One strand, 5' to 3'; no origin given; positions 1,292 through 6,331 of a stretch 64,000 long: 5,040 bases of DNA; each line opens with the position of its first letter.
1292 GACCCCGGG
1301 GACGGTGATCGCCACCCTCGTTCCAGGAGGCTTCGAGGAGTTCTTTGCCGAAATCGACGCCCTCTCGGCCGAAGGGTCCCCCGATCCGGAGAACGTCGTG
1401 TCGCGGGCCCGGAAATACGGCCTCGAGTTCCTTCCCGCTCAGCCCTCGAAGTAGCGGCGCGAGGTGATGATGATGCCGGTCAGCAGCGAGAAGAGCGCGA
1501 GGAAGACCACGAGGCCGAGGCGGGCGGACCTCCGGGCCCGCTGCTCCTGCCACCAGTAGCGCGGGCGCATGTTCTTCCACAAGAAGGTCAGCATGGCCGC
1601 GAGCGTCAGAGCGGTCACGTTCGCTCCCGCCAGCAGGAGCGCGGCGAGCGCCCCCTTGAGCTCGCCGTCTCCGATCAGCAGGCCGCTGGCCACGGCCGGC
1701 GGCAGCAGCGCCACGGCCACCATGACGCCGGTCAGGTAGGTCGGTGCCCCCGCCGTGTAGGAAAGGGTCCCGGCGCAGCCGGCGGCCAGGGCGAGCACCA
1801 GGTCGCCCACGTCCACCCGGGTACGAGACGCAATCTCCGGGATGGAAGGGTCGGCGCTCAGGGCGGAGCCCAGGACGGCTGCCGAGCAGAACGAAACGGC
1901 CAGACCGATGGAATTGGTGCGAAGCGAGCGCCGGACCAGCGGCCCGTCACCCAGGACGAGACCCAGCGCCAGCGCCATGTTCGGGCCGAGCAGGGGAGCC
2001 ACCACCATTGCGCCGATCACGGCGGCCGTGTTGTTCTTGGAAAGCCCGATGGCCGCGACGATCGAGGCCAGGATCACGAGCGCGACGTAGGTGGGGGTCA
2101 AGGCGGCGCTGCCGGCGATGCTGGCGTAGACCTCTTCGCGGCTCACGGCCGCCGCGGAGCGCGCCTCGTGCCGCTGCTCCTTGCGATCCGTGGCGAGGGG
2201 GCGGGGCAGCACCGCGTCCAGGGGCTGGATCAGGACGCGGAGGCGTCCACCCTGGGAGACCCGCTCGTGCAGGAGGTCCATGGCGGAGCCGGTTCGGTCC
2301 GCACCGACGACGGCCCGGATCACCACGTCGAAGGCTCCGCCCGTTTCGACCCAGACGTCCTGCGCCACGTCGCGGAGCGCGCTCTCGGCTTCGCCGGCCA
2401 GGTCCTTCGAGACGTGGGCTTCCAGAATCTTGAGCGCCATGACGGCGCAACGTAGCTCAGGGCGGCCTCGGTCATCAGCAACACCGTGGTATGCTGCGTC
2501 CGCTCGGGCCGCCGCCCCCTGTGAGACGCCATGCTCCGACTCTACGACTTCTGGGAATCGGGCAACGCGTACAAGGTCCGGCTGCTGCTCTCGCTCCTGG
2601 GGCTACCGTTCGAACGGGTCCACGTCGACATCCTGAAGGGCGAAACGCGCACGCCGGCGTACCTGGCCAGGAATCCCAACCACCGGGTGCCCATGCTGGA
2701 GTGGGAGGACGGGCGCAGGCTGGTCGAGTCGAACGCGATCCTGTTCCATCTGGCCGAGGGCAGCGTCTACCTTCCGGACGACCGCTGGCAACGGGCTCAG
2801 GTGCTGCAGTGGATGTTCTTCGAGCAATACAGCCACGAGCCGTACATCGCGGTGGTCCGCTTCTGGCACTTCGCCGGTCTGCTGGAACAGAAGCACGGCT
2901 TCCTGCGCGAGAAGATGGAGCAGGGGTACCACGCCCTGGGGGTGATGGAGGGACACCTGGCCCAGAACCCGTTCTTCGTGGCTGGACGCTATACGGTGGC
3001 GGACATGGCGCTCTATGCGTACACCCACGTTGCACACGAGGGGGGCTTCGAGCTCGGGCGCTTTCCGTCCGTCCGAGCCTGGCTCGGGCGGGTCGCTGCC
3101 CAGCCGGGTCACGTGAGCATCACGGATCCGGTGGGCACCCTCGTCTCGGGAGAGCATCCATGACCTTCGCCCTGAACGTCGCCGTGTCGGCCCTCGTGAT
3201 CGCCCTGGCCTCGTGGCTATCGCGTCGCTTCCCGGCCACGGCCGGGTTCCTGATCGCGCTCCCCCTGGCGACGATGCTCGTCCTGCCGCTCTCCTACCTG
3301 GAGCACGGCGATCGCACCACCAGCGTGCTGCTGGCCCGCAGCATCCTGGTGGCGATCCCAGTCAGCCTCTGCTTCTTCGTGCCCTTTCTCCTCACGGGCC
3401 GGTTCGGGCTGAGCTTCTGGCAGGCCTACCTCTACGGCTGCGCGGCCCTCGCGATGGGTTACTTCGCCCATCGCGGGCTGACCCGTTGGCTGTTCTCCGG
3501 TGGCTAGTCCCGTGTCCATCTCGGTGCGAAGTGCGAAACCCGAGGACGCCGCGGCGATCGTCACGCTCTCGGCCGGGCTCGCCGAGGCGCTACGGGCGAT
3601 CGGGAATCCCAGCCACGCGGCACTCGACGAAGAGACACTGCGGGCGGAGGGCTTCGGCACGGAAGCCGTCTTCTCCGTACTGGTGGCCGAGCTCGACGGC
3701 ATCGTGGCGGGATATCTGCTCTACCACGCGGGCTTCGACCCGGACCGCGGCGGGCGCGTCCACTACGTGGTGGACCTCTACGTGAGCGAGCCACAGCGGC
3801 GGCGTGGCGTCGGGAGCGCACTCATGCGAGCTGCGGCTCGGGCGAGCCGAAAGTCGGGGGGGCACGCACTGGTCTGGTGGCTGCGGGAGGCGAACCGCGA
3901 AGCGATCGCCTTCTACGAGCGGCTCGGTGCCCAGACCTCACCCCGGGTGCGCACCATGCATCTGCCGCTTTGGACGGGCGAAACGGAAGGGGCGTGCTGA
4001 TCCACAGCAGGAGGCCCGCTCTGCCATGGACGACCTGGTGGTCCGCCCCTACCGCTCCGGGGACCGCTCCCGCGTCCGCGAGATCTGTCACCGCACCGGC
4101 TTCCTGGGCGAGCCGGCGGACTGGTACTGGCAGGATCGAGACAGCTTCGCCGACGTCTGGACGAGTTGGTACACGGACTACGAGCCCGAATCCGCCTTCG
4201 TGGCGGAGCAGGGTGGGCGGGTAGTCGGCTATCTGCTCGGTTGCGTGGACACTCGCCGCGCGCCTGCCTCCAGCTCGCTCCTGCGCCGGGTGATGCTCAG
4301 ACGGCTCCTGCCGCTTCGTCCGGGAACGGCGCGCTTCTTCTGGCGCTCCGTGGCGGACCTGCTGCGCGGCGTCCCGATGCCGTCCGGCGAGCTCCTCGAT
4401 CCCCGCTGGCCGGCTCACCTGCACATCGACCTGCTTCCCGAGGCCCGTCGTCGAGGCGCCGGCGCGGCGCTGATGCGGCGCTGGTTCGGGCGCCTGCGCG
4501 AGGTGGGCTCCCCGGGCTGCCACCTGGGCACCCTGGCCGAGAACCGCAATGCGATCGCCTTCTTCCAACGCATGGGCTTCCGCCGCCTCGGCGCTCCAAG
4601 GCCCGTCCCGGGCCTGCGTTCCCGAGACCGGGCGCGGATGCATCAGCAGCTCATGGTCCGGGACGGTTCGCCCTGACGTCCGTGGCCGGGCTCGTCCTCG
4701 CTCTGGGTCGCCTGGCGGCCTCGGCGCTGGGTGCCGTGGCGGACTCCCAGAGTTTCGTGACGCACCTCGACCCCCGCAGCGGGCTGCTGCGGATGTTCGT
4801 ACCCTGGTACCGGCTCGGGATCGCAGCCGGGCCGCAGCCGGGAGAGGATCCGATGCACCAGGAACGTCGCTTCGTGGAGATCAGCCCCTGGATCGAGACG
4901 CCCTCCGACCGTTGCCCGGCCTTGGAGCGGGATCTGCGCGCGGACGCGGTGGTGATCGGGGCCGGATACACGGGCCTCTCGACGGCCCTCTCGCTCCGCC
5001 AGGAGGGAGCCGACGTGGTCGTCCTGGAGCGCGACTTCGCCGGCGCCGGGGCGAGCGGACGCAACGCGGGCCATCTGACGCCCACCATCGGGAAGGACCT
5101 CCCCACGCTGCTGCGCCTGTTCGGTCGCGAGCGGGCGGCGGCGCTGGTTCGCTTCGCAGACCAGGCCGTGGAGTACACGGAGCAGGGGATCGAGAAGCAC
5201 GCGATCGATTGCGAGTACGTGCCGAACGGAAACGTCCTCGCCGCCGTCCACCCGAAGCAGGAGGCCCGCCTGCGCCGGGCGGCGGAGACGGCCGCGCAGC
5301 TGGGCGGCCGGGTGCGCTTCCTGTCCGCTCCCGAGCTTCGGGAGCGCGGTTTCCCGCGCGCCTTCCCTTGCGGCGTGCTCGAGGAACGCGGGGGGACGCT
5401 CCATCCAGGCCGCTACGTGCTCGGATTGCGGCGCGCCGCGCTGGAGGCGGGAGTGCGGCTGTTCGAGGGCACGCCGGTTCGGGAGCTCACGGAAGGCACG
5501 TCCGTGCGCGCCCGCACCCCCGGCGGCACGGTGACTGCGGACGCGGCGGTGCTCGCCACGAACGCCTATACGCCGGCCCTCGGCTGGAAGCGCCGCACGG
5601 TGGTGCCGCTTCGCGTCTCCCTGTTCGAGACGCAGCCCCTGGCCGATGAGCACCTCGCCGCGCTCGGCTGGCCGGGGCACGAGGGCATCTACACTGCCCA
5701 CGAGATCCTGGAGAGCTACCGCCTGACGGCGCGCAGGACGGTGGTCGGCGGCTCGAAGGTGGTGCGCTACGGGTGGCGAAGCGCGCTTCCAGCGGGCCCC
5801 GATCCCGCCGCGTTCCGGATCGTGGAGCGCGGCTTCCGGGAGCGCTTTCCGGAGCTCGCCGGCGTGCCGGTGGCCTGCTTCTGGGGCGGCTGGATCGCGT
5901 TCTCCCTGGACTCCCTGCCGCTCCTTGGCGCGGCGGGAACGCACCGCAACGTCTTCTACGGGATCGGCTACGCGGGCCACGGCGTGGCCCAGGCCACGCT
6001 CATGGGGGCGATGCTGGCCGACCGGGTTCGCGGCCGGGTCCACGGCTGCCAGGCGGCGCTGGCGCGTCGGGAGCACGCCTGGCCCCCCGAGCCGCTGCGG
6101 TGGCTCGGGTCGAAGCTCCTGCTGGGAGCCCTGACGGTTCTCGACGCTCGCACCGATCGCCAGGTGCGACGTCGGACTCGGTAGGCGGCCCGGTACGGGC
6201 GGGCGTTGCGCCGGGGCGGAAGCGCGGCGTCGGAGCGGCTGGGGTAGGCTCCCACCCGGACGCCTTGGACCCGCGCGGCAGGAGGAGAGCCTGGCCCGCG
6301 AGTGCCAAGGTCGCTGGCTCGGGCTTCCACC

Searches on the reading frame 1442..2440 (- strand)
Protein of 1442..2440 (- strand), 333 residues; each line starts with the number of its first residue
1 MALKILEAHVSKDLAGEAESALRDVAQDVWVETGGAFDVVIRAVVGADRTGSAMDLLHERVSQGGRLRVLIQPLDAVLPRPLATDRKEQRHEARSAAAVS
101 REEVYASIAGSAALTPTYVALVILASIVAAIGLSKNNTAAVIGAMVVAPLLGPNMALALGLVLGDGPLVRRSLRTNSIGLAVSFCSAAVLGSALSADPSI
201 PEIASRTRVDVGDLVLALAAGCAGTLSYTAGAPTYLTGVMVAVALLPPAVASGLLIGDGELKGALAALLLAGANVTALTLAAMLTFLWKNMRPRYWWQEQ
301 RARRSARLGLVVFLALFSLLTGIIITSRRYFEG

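Call 75: search_protein_families(library=pfam, proteins=[window:1442-2440:-], max_evalue=0.00001)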
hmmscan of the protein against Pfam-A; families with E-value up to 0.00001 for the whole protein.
window:1442-2440:- (333 aa): 1 family
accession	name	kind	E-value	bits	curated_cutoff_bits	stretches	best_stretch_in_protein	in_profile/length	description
PF04087.19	DUF389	-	1.2e-33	116.5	23.9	1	145-280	1-137/137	Domain of unknown function (DUF389)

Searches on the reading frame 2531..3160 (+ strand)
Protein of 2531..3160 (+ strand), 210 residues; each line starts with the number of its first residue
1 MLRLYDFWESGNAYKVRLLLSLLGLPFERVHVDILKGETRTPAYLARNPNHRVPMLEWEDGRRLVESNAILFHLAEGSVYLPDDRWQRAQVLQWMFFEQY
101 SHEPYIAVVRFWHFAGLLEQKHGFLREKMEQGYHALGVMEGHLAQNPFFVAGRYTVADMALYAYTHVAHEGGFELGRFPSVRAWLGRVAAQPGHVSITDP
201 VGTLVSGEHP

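Call 75: search_protein_families(library=pfam, proteins=[window:2531-3160:+], max_evalue=0.00001)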
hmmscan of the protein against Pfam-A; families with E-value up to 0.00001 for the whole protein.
window:2531-3160:+ (210 aa): 5 families
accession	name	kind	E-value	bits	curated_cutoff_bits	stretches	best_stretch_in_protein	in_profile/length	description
PF02798.26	GST_N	-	2.1e-16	60.4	20.9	1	2-76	3-76/76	Glutathione S-transferase, N-terminal domain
PF13409.12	GST_N_2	-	4.4e-13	50.1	25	1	12-76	4-69/70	Glutathione S-transferase, N-terminal domain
PF13417.12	GST_N_3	-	6.7e-12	46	22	1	4-76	1-69/75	Glutathione S-transferase, N-terminal domain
PF00043.30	GST_C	-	3e-08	34.2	20.7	1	121-192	20-93/93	Glutathione S-transferase, C-terminal domain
PF13410.11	GST_C_2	-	1.8e-06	28.4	24.9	1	130-187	9-69/69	Glutathione S-transferase, C-terminal domain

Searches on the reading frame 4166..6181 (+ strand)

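Call 75: search_protein_families(library=pfam, proteins=[window:4166-6181:+], max_evalue=0.00001)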
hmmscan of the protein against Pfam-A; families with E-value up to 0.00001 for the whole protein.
window:4166-6181:+ (672 aa): 1 family
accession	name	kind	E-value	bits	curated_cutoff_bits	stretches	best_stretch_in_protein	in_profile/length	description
PF01266.30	DAO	-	4.3e-65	221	27.9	1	260-620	1-353/353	FAD dependent oxidoreductase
